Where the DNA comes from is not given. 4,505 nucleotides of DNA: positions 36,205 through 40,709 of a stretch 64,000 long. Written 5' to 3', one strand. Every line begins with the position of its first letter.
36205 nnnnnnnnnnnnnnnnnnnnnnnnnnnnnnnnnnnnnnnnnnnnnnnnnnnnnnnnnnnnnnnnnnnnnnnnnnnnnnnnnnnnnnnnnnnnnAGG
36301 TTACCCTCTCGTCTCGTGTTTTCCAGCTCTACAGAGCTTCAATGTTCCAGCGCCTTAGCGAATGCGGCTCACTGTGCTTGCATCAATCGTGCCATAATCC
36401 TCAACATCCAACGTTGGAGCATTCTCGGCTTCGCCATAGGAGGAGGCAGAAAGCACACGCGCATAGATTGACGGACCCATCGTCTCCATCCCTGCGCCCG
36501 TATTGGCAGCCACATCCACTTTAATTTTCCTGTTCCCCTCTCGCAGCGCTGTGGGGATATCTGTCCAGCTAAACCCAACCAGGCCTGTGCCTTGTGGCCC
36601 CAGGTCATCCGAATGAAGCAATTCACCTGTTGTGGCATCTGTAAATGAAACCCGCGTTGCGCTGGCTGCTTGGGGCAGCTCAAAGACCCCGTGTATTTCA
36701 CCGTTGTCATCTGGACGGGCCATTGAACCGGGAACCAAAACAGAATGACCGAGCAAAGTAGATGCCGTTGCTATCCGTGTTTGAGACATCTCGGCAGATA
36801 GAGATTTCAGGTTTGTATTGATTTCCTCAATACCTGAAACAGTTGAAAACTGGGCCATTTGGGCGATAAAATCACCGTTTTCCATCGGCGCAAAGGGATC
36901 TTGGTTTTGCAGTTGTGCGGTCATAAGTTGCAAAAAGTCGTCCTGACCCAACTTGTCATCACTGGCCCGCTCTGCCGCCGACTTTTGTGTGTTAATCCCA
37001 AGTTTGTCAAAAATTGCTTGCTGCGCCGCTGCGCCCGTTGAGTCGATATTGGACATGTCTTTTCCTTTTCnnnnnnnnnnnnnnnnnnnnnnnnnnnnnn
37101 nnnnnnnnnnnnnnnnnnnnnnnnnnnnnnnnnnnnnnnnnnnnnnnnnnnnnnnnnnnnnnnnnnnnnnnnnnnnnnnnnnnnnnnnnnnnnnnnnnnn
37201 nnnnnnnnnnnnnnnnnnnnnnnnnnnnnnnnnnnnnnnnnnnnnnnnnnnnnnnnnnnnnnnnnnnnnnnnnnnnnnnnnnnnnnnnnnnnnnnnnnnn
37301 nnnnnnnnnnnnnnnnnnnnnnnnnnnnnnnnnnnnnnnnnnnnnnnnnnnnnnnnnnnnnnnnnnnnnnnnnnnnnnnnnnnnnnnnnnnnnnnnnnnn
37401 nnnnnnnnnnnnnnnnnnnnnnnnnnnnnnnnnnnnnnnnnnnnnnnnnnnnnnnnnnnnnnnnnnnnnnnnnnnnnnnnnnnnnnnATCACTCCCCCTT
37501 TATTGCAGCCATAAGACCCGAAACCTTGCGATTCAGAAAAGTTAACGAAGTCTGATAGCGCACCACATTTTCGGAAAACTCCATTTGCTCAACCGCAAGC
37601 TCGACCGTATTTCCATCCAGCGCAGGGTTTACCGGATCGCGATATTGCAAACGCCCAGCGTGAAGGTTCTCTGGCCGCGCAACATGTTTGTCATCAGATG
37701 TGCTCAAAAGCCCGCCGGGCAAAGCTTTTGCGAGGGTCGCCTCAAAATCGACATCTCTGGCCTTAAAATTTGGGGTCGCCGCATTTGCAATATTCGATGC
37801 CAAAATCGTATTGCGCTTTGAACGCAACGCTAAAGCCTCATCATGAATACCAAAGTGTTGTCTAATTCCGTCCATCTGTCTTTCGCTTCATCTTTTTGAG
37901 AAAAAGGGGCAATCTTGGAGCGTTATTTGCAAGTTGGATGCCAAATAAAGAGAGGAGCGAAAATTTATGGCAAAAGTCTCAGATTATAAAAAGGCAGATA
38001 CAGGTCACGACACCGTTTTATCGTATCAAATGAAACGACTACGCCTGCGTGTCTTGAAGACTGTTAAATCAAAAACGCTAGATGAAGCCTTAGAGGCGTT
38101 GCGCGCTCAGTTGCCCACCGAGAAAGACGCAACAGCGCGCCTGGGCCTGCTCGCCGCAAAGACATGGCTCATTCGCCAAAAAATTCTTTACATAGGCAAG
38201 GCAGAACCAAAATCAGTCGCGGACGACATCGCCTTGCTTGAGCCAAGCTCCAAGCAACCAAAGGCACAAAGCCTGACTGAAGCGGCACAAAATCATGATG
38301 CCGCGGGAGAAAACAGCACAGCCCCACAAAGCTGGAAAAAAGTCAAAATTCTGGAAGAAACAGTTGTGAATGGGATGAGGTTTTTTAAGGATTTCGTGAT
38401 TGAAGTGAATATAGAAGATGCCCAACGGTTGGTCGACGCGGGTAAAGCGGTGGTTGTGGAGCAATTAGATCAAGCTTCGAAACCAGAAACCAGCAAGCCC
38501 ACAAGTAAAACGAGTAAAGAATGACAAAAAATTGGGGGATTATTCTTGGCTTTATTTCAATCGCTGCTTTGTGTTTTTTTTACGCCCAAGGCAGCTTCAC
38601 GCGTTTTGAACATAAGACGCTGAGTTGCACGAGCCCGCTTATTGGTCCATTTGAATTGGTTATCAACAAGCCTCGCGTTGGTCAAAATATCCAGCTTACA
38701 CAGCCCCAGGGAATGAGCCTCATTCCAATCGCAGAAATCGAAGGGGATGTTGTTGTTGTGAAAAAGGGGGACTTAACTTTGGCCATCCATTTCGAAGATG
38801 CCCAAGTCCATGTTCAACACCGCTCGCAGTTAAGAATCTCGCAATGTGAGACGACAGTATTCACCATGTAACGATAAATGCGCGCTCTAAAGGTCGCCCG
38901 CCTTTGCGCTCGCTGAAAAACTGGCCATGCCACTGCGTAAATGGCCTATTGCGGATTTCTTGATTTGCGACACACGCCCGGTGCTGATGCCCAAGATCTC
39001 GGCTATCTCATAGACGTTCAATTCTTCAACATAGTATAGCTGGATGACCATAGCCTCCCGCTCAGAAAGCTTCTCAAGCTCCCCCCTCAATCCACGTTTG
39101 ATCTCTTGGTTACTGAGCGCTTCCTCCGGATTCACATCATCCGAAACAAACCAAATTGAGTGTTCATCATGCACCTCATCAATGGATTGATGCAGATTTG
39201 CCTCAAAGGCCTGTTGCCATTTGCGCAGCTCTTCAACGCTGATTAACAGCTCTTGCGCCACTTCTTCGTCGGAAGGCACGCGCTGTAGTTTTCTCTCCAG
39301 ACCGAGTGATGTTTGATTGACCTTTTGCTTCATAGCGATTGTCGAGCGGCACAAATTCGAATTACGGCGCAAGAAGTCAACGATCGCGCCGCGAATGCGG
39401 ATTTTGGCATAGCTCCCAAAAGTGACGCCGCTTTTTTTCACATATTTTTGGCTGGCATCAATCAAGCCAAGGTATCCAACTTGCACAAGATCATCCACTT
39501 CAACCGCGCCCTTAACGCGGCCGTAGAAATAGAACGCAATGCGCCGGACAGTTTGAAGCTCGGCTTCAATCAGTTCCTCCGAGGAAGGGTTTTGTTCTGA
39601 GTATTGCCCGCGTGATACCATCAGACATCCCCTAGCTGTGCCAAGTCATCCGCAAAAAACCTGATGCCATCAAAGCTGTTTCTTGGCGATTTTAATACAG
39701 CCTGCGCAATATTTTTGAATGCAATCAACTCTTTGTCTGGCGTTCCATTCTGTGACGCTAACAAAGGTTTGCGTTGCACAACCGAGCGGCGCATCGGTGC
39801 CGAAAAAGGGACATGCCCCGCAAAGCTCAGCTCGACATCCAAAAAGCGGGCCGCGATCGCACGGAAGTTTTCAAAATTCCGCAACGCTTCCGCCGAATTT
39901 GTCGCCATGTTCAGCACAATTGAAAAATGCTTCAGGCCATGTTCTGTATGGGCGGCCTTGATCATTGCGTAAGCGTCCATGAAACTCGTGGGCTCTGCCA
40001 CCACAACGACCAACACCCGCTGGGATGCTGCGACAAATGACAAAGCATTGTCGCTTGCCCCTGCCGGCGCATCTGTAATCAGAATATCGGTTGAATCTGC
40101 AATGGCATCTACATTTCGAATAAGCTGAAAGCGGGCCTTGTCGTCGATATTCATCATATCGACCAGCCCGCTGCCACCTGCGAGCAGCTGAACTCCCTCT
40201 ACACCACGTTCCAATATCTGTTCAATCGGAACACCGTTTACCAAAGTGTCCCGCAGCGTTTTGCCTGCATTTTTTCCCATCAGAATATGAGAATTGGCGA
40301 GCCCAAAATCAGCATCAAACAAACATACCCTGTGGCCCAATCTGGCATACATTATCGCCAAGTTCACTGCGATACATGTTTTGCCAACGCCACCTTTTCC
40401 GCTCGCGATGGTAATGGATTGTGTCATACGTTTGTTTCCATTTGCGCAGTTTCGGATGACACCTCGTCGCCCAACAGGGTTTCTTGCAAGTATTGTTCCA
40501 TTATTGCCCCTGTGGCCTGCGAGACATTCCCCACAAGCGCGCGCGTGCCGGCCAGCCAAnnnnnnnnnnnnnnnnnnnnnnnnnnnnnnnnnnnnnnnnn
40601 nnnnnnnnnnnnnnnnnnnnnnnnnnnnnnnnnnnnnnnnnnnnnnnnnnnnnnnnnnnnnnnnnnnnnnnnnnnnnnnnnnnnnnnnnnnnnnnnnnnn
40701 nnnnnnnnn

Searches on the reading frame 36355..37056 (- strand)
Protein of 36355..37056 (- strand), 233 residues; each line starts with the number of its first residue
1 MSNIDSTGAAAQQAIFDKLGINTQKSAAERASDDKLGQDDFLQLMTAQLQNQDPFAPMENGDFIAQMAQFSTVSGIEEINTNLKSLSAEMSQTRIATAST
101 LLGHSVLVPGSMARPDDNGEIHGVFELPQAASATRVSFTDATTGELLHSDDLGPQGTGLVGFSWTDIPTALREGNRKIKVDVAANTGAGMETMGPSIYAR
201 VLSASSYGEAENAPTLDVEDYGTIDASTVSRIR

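Call 7: search_protein_families(library=ncbifam, proteins=[window:36355-37056:-], max_evalue=0.001)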
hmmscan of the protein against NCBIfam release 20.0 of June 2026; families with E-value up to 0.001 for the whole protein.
window:36355-37056:- (233 aa): 11 families
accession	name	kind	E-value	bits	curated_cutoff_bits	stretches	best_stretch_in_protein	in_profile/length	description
NF005176.1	PRK06655.1-1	equivalog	1e-43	149.6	230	1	37-232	2-196/197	flagellar hook assembly protein FlgD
NF009277.0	PRK12634.1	equivalog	3.8e-34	118.7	333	1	12-167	5-156/221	flagellar basal body rod modification protein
NF007197.1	PRK09618.1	equivalog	9e-24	84.1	129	1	21-109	10-96/138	flagellar hook assembly protein FlgD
NF007198.0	PRK09619.1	equivalog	1.7e-23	83.5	267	1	25-184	17-173/218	flagellar hook assembly protein FlgD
NF009276.0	PRK12633.1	equivalog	7e-21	75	383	1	30-184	20-183/234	flagellar basal body rod modification protein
NF009453.0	PRK12813.1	equivalog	2.2e-16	60.1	264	1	25-205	17-195/223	flagellar basal body rod modification protein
NF004670.1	PRK06009.1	equivalog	5.9e-15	55.7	124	1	37-107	2-69/108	flagellar hook assembly protein FlgD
NF008875.0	PRK11911.1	equivalog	6e-10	39.3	274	1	32-105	22-95/140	flagellar basal body rod modification protein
NF005278.0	PRK06792.1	equivalog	8.6e-10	38.6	257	1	23-107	38-122/190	flagellar basal body rod modification protein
NF004496.1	PRK05842.1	equivalog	8.6e-09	35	250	1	30-94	22-86/271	flagellar hook assembly protein FlgD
NF009452.0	PRK12812.1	equivalog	3.6e-08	33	258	1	32-117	42-127/289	flagellar basal body rod modification protein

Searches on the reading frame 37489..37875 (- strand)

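Call 42: search_protein_families(library=pfam, proteins=[window:37489-37875:-], max_evalue=0.01)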
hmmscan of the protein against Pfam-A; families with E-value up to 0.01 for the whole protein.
window:37489-37875:- (128 aa): 1 family
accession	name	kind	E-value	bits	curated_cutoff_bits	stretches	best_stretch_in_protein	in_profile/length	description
PF00460.25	Flg_bb_rod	-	3e-05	24.3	20.7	1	12-38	5-31/31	Flagella basal body rod protein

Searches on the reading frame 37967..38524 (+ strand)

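Call 42: search_protein_families(library=pfam, proteins=[window:37967-38524:+], max_evalue=0.01)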
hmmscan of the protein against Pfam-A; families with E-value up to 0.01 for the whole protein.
window:37967-38524:+ (185 aa): 1 family
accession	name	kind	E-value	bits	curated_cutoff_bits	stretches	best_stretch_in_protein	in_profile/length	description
PF23976.1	DUF7302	-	0.0051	17.6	24.9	0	144-183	11-46/61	Family of unknown function (DUF7302)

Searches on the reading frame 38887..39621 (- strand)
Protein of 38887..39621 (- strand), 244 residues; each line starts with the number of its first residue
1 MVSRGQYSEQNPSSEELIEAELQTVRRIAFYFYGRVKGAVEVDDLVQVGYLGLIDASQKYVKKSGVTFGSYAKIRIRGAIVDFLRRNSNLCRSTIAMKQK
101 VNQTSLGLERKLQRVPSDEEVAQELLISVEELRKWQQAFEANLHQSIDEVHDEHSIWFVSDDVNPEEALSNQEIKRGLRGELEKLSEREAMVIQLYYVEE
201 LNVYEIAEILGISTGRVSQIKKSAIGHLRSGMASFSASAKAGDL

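Call 6: search_protein_families(library=ncbifam, proteins=[window:38887-39621:-], max_evalue=0.001)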
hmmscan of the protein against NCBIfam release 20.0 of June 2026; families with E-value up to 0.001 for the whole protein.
window:38887-39621:- (244 aa): 82 families (the best 25 are shown)
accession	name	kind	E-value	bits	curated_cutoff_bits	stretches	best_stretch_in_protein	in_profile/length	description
TIGR02479.1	FliA_WhiG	subfamily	1.2e-59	201.8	189.6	1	18-232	2-223/224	FliA/WhiG family RNA polymerase sigma factor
NF005413.0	PRK06986.1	subfamily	2.8e-58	197.6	201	1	8-233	8-237/241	RNA polymerase sigma factor FliA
NF005809.0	PRK07670.1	equivalog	2.7e-41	141.7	326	1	36-232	47-250/255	FliA/WhiG family RNA polymerase sigma factor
NF004935.0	PRK06288.1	equivalog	2.2e-40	139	343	1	35-236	56-266/270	RNA polymerase sigma factor WhiG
TIGR02980.1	SigBFG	subfamily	2.8e-34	118.8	234.35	1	14-231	5-225/227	SigB/SigF/SigG family RNA polymerase sigma factor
TIGR02937.1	sigma70-ECF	superfamily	8.6e-32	110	42.9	1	15-230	4-163/165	sigma-70 family RNA polymerase sigma factor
NF005644.0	PRK07408.1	subfamily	1.2e-30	107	261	1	15-232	30-253/258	RNA polymerase sigma factor SigF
NF009091.0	PRK12427.1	equivalog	7.8e-29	101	339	1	17-230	20-229/233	FliA/WhiG family RNA polymerase sigma factor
NF004572.0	PRK05911.1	equivalog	1.1e-25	90.5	378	1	15-235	26-256/257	RNA polymerase sigma factor sigma-28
TIGR02885.1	spore_sigF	equivalog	1.3e-25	90.6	321.45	1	11-230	10-229/231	RNA polymerase sporulation sigma factor SigF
TIGR02997.1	Sig70-cyanoRpoD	subfamily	2e-24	86.4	384.5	1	13-229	75-298/298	RNA polymerase sigma factor, RpoD/SigA family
NF006071.0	PRK08215.1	equivalog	1.3e-23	83.9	372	1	11-230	36-255/258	RNA polymerase sporulation sigma factor SigG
NF004052.0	PRK05572.1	subfamily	1.9e-23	83.3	311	1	12-232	32-250/252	SigF/SigG family RNA polymerase sporulation sigma factor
TIGR02850.1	spore_sigG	equivalog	7.7e-23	81.2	457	1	13-229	35-251/254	RNA polymerase sporulation sigma factor SigG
NF005514.0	PRK07122.1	subfamily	1.5e-22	80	372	1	13-232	41-263/264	RNA polymerase sigma factor SigF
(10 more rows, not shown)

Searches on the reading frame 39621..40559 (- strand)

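Call 6: search_protein_families(library=ncbifam, proteins=[window:39621-40559:-], max_evalue=0.001)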
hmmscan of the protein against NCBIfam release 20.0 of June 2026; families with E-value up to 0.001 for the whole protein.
window:39621-40559:- (312 aa): 25 families
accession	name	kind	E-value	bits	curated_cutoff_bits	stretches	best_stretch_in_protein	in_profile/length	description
TIGR01969.1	minD_arch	subfamily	2.3e-33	115.4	201.75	1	48-290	2-232/251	cell division ATPase MinD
TIGR01968.1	minD_bact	equivalog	7e-22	78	212.9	1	48-288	3-236/261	septum site-determining protein MinD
NF041546.1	ParA_partition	equivalog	3.2e-16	59.5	180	2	49-84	2-37/203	ParA family partition ATPase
NF041136.1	MrpORP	equivalog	6.3e-15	55.3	450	1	43-291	2-251/365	iron-sulfur cluster carrier protein MrpORP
TIGR03371.1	cellulose_yhjQ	equivalog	2.1e-13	50.4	157.85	1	48-201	3-160/246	cellulose biosynthesis protein BcsQ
NF008669.0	PRK11670.1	equivalog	4.4e-12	45.6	348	1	43-200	104-261/369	iron-sulfur cluster carrier protein ApbC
TIGR03029.1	EpsG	equivalog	4.8e-11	42.3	313.8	1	47-210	104-266/274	chain length determinant protein tyrosine kinase EpsG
TIGR01007.1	eps_fam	subfamily_domain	1.9e-10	40.6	108.05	1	45-225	16-196/204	polysaccharide biosynthesis tyrosine autokinase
TIGR03815.1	CpaE_hom_Actino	equivalog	2.9e-08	33.2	154.45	1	41-206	106-272/340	septum site-determining protein Ssd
NF047398.1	AAA_KGGVGR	domain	4.1e-08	33.8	90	1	47-85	3-41/190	KGGVGR-motif variant AAA ATPase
TIGR03018.1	pepcterm_TyrKin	hypoth_equivalog_domain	1.3e-07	31.2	230.65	1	36-196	24-189/207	XrtA-associated tyrosine autokinase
NF008079.0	PRK10818.1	equivalog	1.1e-06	28.3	508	1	45-184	1-141/270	septum site-determining protein MinD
NF033200.1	F430_CfbC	exception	3.3e-06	26.7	402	1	53-169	6-126/260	Ni-sirohydrochlorin a,c-diamide reductive cyclase ATP-dependent reductase subunit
NF008568.0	PRK11519.1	equivalog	4.9e-06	25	1068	1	54-144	534-625/720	tyrosine-protein kinase Wzc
TIGR00345.1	GET3_arsA_TRC40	subfamily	8.7e-06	25.5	135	1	53-84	3-34/299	TRC40/GET3/ArsA family transport-energizing ATPase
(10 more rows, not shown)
